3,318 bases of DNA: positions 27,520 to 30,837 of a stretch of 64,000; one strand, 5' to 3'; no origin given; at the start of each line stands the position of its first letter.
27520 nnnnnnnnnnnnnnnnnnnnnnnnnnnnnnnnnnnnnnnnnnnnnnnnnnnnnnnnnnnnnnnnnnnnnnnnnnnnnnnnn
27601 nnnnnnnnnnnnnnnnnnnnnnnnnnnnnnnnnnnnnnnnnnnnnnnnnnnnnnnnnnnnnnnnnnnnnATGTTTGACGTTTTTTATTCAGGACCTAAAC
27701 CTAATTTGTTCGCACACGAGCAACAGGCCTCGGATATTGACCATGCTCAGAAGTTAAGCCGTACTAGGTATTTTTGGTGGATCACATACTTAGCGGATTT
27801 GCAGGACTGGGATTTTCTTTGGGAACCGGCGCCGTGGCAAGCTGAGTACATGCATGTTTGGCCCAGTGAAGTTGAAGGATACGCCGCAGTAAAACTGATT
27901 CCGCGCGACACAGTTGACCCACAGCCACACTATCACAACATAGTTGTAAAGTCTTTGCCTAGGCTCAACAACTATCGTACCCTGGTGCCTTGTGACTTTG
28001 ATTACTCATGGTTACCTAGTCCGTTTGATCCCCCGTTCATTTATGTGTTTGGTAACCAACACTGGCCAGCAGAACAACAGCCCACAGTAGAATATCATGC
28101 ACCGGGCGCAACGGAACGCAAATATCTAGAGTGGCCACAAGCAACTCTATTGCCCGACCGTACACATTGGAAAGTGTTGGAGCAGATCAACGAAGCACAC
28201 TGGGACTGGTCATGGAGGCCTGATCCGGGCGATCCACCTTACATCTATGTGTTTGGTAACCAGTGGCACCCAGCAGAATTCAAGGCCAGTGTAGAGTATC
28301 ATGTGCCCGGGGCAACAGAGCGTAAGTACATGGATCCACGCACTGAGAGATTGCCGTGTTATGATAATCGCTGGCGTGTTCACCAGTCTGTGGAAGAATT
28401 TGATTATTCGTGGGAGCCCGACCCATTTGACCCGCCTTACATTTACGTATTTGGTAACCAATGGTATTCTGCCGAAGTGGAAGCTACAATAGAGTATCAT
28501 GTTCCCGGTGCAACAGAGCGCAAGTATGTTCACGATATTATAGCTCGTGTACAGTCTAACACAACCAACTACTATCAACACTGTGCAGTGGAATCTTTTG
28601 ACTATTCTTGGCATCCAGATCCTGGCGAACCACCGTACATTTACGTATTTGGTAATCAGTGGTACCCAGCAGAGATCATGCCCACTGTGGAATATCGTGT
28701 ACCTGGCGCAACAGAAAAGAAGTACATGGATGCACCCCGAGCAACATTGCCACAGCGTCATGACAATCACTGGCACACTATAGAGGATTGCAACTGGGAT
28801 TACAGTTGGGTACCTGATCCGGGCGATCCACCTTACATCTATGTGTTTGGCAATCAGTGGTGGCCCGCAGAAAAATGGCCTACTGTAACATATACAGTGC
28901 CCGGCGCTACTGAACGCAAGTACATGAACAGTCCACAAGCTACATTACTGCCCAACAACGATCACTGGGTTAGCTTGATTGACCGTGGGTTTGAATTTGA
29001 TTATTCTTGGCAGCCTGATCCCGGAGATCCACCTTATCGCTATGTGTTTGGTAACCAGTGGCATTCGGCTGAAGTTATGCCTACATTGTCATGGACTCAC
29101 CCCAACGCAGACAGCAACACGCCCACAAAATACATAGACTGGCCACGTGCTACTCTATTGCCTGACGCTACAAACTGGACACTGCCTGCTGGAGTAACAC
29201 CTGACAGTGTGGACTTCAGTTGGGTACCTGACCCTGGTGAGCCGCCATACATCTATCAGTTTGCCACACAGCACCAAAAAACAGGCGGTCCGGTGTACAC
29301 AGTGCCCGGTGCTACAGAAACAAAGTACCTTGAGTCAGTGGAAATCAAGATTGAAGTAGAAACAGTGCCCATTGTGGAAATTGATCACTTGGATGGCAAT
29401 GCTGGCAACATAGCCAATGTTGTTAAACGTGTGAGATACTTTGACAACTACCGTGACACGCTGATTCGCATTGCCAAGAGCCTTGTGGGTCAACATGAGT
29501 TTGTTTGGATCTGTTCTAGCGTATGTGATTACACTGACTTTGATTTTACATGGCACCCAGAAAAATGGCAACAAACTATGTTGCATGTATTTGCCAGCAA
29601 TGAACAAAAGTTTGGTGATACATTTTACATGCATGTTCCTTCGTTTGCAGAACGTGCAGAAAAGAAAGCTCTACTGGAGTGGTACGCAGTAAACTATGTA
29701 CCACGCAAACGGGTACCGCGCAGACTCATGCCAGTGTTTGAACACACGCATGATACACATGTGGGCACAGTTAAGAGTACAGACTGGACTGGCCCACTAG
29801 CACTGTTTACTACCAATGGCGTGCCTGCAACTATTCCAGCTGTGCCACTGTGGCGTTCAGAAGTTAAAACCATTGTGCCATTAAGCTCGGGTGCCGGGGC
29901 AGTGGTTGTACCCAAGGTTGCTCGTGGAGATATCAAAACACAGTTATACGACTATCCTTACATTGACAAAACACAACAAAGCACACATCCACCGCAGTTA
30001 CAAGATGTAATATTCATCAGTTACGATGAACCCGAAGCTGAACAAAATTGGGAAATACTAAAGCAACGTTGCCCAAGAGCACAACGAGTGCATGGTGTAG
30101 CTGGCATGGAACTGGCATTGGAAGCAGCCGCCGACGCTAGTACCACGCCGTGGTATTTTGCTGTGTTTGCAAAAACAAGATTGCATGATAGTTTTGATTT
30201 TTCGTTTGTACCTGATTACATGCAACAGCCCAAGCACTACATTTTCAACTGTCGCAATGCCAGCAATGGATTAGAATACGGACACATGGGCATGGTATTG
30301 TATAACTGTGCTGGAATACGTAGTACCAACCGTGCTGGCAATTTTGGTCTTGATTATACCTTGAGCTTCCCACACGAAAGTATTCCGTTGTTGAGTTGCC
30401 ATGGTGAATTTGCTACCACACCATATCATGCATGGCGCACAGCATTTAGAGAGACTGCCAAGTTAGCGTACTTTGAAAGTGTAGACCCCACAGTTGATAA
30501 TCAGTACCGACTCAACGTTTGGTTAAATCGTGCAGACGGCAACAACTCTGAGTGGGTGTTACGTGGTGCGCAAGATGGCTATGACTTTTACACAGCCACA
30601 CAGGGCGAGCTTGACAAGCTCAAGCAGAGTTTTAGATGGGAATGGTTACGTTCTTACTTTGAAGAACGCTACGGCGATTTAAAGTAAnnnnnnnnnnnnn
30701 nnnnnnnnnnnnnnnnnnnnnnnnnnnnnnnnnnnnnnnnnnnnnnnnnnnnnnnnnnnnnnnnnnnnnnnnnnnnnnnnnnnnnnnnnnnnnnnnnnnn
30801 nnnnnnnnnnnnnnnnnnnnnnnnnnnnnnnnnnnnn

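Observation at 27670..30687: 1005-aa protein with eight tandem ~80-residue repeats and a C-terminal domain duplicated in a second gene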

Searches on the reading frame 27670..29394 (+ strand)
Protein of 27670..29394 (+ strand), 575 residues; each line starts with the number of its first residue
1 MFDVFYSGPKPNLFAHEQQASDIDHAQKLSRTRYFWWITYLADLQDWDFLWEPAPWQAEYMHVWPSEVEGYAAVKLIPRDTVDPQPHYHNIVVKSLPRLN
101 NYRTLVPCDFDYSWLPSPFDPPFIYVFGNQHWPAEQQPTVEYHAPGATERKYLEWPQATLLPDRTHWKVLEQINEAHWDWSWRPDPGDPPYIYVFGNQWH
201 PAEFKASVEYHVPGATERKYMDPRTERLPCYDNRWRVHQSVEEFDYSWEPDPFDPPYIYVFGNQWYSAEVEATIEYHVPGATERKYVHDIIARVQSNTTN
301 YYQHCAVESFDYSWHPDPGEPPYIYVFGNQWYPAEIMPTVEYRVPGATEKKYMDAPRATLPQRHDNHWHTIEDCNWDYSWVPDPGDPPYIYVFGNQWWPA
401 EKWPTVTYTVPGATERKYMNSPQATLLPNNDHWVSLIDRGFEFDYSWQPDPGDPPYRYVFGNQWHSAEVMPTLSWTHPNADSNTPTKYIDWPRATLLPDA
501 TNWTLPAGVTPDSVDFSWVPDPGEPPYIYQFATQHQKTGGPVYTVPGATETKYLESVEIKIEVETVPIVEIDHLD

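Call 35: predict_structure(alignment_id=A2)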
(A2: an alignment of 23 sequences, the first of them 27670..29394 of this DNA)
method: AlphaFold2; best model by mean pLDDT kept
length: 575 residues; sequences in the alignment: 23
mean_pLDDT: 83.4   pTM: 0.52
mean pLDDT of the five models: 83.4, 82.9, 78.0, 72.6, 66.1
residues with pLDDT >= 90: 183; 70-90: 330; 50-70: 40; < 50: 22
segments of 3 or more residues with pLDDT < 50: 556-575
pLDDT, mean of each block of 10 residues (from residue 1): 80 77 89 87 82 87 84 88 85 82 82 78 79 65 85 77 86 84 78 74 71 85 73 83 84 83 89 89 88 91 93 90 94 91 93 93 90 91 90 91 91 92 89 90 91 90 89 92 91 91 81 82 84 61 87 54 40 41
secondary structure, 60 per line:
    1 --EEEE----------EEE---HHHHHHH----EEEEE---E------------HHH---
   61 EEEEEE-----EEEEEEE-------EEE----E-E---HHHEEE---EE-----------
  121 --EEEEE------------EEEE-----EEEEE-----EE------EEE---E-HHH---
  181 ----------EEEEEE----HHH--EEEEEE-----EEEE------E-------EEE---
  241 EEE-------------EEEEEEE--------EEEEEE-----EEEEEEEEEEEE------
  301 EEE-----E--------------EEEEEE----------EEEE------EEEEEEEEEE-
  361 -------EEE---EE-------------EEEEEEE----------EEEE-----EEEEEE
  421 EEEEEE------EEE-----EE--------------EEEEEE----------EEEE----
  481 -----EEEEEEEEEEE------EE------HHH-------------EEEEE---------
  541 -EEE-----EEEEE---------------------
elements in order: E3-6 E17-19 H23-29 E34-38 E61-66 E72-78 E86-88 E102-104 E123-127 E140-143 E149-153 E167-169 E191-196 E206-211 E217-220 E235-237 E241-243 E257-263 E272-277 E283-294 E301-303 E324-329 E340-343 E350-359 E368-370 E389-395 E406-409 E415-426 E433-435 E457-462 E473-476 E486-496 E527-531 E542-544 E550-554

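Call 52: find_related_loci(query=A2, collection=genome_contigs, flank=6000)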
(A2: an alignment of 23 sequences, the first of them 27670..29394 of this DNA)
Query A2 (575 aa) in genome_contigs; peptide patterns used: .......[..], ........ (x = any residue, [..] = any of these).
24 stretches matched a pattern; 2 encode a relative of the query (tblastn E <= 1e-3); 2 distinct loci.
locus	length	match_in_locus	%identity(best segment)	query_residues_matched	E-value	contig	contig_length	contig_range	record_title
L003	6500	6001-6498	53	66-561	5e-37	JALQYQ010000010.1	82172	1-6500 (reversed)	MAG: Crocinitomicaceae bacterium isolate HJF.29 HJF_1086298, whole genome shotgun sequence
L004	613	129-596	37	35-566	3e-23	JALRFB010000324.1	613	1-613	MAG: Sediminibacterium sp. isolate JZJ.21 NODE_324_length_613_cov_2.630597, whole genome shotgun sequence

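Call 53: fold_search(model_id=the predicted structure, library=viral)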
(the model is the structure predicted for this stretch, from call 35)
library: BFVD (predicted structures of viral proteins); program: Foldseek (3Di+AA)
matches with E <= 10: 52; with E <= 0.001: 2
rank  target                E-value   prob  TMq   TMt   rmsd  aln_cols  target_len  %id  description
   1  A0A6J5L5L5            3.2e-59  1.00  0.48  0.29  12.4       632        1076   40  Uncharacterized protein [uncultured Caudovirales phage]
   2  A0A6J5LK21            2.0e-30  1.00  0.44  0.33  23.0       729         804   23  Uncharacterized protein [uncultured Caudovirales phage]
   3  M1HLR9                3.1e-01  0.01  0.07  0.06  67.2       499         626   13  (no name in the UniProt tables at hand)
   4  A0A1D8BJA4            3.7e-01  0.57  0.12  0.47   5.3       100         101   10  SIFV.gp47-like protein [Sulfolobus islandicus filamentous virus 2]
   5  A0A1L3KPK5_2          5.5e-01  0.01  0.05  0.04  23.5       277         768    9  Putative glycoprotein [Shahe bunya-like virus 2]
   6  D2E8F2                1.1e+00  0.01  0.07  0.08  25.5       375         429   12  (no name in the UniProt tables at hand)
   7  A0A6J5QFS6            1.7e+00  0.12  0.10  0.10   7.5       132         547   11  Glycosyltransferase 2-like [uncultured Caudovirales phage]
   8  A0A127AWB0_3          2.0e+00  0.01  0.08  0.05  26.7       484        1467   13  Pectate lyase [Bacillus phage SP-15]
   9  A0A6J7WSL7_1          2.9e+00  0.01  0.06  0.05  21.1       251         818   12  Tip attachment protein J [uncultured Caudovirales phage]
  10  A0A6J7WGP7            3.4e+00  0.00  0.07  0.06  30.6       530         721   14  Uncharacterized protein [uncultured Caudovirales phage]
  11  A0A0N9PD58            3.8e+00  0.05  0.05  0.18   8.8        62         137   10  (no name in the UniProt tables at hand)
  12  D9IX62                3.8e+00  0.02  0.05  0.13   9.9        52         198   12  Glycoprotein H (Fragment) [Equine herpesvirus Gazella/6755/NLD/2009]
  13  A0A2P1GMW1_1          3.8e+00  0.00  0.04  0.03  31.7       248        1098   16  1A [Wuhan japanese halfbeak arterivirus]
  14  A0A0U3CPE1            3.8e+00  0.00  0.07  0.05  28.4       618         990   13  Uncharacterized protein [Pseudomonas phage SM1]
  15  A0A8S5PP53            3.8e+00  0.00  0.06  0.06  45.2       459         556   10  Uncharacterized protein [Siphoviridae sp. ctnsL8]
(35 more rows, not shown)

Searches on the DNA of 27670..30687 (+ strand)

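Call 6: search_dna_similar(query=window:27670-30687:+, collection=phages, mode=near)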
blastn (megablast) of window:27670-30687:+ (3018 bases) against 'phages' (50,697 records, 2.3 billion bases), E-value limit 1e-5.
No match.
